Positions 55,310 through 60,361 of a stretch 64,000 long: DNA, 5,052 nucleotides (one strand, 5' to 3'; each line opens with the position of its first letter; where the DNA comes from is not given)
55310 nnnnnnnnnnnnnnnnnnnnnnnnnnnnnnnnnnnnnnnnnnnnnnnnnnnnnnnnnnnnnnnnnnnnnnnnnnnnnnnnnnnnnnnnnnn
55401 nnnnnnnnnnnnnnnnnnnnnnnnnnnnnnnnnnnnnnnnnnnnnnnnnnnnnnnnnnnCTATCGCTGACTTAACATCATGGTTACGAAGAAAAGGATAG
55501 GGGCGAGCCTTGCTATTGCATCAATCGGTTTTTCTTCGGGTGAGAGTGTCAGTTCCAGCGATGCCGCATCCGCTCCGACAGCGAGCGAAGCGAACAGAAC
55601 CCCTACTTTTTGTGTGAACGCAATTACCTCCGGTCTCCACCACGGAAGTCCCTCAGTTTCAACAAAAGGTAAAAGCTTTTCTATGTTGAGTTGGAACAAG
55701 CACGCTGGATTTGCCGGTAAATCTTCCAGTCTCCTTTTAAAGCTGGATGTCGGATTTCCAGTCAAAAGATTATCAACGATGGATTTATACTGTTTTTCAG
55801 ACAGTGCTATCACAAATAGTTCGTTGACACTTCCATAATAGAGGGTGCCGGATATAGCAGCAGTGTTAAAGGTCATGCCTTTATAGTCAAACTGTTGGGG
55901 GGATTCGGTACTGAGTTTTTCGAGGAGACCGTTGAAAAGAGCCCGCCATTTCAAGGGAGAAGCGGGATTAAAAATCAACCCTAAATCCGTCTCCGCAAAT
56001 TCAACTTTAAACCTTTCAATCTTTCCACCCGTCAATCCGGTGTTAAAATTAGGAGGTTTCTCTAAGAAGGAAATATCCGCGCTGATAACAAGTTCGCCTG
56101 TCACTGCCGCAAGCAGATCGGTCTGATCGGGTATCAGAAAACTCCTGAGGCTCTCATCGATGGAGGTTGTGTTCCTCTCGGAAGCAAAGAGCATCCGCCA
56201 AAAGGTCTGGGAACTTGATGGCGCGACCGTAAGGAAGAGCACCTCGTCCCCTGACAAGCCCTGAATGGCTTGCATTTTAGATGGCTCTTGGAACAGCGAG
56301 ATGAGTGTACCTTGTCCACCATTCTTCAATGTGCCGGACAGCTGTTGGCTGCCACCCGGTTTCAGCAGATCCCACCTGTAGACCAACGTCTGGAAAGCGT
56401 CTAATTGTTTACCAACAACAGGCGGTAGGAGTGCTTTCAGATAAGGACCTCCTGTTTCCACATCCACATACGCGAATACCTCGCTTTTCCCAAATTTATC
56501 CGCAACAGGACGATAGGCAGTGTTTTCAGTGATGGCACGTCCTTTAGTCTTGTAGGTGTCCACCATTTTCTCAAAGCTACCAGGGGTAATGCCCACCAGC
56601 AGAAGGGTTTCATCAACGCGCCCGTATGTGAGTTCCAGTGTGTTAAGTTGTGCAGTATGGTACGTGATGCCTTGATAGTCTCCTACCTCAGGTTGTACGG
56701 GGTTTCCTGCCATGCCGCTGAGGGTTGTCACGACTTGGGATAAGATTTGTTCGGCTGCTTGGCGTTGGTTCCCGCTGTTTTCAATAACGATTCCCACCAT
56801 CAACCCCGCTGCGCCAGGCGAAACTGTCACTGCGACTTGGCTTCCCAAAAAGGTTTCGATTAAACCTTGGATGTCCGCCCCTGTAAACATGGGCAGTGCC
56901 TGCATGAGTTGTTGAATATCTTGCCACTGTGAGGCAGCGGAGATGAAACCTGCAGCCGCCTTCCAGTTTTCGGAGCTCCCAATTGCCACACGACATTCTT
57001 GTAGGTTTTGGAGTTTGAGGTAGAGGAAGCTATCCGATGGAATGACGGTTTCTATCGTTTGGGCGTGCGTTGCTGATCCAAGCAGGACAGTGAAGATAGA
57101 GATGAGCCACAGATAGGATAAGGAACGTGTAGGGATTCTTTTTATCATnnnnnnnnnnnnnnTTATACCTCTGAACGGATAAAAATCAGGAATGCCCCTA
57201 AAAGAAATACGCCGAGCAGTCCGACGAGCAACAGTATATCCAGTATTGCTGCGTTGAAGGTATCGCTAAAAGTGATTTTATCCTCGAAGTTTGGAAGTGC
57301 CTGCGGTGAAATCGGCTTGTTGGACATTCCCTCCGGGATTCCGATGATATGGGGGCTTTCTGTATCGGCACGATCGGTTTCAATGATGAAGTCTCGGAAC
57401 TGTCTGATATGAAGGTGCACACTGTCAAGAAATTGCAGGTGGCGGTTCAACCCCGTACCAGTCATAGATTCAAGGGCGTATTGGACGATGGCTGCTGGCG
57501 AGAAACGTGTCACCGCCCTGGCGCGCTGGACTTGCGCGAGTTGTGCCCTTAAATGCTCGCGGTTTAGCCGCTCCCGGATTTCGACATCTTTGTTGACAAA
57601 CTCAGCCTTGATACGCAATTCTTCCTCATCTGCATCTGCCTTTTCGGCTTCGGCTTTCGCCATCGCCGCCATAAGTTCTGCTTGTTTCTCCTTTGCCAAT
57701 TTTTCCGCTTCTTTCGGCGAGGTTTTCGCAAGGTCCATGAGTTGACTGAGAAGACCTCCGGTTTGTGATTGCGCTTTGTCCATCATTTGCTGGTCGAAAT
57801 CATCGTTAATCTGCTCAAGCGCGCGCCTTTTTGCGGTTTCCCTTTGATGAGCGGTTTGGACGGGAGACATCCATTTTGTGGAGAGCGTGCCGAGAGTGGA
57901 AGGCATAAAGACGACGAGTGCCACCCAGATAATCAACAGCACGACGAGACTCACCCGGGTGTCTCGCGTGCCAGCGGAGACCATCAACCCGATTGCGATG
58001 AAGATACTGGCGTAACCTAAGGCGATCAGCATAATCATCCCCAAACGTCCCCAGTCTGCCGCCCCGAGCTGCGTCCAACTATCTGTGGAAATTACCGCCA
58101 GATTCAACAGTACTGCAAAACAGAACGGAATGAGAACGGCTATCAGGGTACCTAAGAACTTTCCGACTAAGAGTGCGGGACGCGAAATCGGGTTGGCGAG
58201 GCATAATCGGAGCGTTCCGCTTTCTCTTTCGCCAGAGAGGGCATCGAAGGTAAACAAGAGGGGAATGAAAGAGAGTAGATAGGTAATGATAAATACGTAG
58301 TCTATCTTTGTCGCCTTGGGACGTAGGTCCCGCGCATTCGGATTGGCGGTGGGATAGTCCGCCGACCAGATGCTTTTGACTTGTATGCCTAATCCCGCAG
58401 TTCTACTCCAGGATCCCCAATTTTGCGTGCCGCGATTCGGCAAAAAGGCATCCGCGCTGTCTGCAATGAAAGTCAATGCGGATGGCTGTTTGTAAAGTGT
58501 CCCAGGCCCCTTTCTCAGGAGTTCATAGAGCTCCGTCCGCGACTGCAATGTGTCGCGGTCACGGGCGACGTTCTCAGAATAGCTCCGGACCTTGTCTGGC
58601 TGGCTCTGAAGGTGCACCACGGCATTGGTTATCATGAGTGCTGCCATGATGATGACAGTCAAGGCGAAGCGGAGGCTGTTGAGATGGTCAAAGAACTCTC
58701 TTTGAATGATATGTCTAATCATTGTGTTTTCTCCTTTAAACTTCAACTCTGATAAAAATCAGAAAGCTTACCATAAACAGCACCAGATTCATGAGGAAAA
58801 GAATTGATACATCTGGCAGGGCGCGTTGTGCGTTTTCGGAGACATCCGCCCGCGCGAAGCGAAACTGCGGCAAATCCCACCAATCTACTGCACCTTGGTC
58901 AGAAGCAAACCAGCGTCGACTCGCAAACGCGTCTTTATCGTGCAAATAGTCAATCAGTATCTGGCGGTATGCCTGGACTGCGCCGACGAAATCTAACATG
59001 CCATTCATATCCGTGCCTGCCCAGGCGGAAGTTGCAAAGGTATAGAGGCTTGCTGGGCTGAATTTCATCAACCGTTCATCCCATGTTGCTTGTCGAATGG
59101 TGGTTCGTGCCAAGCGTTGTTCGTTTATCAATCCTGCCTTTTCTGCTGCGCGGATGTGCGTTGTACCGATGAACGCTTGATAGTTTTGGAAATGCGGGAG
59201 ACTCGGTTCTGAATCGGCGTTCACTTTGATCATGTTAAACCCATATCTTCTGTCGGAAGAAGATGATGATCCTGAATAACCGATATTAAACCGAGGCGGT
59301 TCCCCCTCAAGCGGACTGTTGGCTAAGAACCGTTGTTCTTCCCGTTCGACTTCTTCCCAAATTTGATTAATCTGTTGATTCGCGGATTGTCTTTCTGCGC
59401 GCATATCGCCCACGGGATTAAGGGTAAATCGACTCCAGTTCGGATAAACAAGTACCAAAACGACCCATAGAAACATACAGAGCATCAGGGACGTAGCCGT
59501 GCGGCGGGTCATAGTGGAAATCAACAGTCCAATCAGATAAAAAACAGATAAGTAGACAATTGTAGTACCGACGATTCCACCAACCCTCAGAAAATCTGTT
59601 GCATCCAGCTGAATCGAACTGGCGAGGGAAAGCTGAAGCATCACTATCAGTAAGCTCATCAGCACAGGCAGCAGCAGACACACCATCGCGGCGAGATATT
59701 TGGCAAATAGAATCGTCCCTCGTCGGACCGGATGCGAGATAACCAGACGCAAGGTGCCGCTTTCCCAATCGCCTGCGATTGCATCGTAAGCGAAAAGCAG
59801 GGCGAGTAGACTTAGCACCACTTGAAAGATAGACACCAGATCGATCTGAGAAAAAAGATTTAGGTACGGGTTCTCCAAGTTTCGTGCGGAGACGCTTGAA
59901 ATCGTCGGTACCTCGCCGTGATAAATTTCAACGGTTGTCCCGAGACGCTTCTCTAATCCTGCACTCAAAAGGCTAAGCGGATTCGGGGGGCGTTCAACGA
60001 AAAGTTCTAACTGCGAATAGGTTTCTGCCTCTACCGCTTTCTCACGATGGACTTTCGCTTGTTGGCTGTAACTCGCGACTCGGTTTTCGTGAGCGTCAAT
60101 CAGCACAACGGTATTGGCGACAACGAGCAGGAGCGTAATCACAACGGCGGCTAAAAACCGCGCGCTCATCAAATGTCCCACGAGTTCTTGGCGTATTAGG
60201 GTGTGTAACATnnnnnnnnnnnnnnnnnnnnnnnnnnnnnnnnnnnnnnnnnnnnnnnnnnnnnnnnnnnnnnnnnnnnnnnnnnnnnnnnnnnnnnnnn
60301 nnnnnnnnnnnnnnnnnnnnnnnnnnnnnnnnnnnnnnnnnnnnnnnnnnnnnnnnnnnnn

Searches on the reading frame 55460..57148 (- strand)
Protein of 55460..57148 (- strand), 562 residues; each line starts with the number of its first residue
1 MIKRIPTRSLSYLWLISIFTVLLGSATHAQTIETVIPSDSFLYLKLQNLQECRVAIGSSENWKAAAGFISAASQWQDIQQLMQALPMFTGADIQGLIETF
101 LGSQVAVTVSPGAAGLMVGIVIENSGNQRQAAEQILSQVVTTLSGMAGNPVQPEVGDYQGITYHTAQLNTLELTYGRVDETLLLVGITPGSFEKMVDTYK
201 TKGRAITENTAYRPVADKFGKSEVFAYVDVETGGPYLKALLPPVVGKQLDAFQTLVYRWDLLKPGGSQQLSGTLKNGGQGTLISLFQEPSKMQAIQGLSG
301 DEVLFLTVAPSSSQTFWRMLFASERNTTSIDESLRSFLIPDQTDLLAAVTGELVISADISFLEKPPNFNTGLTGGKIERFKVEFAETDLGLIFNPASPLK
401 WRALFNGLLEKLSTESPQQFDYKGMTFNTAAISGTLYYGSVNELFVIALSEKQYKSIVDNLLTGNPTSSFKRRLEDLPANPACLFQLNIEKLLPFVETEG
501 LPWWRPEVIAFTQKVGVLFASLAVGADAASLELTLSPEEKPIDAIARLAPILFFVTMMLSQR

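Call 4: search_protein_families(library=pfam, proteins=[window:55460-57148:-], max_evalue=0.1)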
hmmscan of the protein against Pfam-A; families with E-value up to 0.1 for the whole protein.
window:55460-57148:- (562 aa): 0 families

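Call 10: search_protein_families(library=ncbifam, proteins=[window:55460-57148:-], max_evalue=0.01)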
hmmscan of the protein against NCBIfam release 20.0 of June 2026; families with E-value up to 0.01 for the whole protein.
window:55460-57148:- (562 aa): 0 families

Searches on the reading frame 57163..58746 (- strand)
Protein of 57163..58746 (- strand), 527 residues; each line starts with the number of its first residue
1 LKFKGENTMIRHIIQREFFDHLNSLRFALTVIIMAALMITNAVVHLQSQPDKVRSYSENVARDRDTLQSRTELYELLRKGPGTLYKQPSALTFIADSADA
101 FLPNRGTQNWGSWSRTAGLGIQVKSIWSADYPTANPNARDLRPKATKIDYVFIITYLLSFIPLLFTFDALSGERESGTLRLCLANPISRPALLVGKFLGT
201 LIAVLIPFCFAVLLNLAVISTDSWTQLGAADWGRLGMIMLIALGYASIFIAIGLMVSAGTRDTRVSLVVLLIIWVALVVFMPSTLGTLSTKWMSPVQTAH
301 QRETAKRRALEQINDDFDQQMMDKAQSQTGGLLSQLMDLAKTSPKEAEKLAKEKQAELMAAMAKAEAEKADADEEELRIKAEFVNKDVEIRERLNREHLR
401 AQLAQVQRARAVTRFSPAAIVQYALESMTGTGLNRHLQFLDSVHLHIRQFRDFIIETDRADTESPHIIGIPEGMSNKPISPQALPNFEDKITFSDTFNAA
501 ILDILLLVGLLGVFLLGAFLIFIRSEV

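Call 4: search_protein_families(library=pfam, proteins=[window:57163-58746:-], max_evalue=0.1)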
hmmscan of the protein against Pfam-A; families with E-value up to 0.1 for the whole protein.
window:57163-58746:- (527 aa): 7 families
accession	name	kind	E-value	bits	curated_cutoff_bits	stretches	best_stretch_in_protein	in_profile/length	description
PF12679.13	ABC2_membrane_2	-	1.1e-31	110.6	27.2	1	13-310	3-219/283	ABC-2 family transporter protein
PF12698.13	ABC2_membrane_3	-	3.5e-11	43.2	31.6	1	150-284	164-290/347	ABC-2 family transporter protein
PF12040.14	DUF3526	-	9.5e-08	33.3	25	1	345-456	9-122/144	Domain of unknown function (DUF3526)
PF13346.12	ABC2_membrane_5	-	9.5e-06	25.7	25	1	149-286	34-165/205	ABC-2 family transporter protein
PF01061.29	ABC2_membrane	-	0.00017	21.6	26.9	1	148-283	49-179/211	ABC-2 type transporter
PF12730.13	ABC2_membrane_4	-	0.0014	19.1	27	1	151-274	51-176/179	ABC-2 family transporter protein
PF05814.16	Ac76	-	0.076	13.5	22.5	0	248-315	9-74/83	Orf76 (Ac76)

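Call 10: search_protein_families(library=ncbifam, proteins=[window:57163-58746:-], max_evalue=0.01)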
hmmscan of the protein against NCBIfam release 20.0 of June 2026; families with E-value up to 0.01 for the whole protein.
window:57163-58746:- (527 aa): 4 families
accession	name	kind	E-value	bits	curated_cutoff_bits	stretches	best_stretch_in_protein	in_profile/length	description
TIGR03518.1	ABC_perm_GldF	equivalog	1.1e-09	38.6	288.5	1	155-275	58-176/240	gliding motility-associated ABC transporter permease subunit GldF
NF038293.1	permease_SagH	equivalog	1.2e-05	24.3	450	1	157-281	187-302/370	SagH family ABC transporter permease subunit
NF041647.1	ABC_perm_CPBP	equivalog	0.00025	19.9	435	1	167-284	210-339/636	ABC transporter permease subunit/CPBP intramembrane protease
TIGR03861.1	phenyl_ABC_PedC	subfamily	0.003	17.3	241.35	1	142-262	50-166/253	alcohol ABC transporter, permease protein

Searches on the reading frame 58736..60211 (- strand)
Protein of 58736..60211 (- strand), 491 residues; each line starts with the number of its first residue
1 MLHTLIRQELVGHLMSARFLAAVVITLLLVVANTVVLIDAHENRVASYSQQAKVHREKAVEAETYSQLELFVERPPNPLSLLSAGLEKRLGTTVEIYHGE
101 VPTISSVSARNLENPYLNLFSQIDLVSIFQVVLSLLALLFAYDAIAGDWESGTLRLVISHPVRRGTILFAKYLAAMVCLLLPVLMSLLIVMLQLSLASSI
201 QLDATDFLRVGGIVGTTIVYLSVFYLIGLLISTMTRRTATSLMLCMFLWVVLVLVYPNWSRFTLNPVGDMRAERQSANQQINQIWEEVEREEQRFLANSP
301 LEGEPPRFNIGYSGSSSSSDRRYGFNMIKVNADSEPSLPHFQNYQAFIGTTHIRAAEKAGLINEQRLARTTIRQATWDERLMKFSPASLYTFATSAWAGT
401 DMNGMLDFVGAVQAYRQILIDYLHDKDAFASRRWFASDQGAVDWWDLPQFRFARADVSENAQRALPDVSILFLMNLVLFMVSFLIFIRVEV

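Call 4: search_protein_families(library=pfam, proteins=[window:58736-60211:-], max_evalue=0.1)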
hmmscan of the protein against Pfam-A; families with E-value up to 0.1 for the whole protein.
window:58736-60211:- (491 aa): 5 families
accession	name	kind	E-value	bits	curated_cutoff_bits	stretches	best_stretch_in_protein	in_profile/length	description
PF12679.13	ABC2_membrane_2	-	1.7e-31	109.9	27.2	1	5-486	3-278/283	ABC-2 family transporter protein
PF12040.14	DUF3526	-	1e-08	36.4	25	1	368-452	65-143/144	Domain of unknown function (DUF3526)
PF12698.13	ABC2_membrane_3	-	7.4e-07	29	31.6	1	110-255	151-285/347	ABC-2 family transporter protein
PF13346.12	ABC2_membrane_5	-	7.4e-06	26.1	25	1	120-262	30-169/205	ABC-2 family transporter protein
PF12730.13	ABC2_membrane_4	-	4.9e-05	23.8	27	1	119-250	46-177/179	ABC-2 family transporter protein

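Call 10: search_protein_families(library=ncbifam, proteins=[window:58736-60211:-], max_evalue=0.01)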
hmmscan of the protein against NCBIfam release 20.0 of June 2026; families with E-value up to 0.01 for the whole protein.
window:58736-60211:- (491 aa): 3 families
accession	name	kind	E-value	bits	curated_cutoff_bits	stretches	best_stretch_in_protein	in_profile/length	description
TIGR03518.1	ABC_perm_GldF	equivalog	5.2e-06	26.6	288.5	1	125-254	50-180/240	gliding motility-associated ABC transporter permease subunit GldF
NF041647.1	ABC_perm_CPBP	equivalog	0.00027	19.8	435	1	134-234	202-302/636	ABC transporter permease subunit/CPBP intramembrane protease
NF047564.1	PSM_export_PmtD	equivalog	0.00061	19.5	220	1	125-257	50-179/242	phenol-soluble modulin export ABC transporter permease subunit PmtD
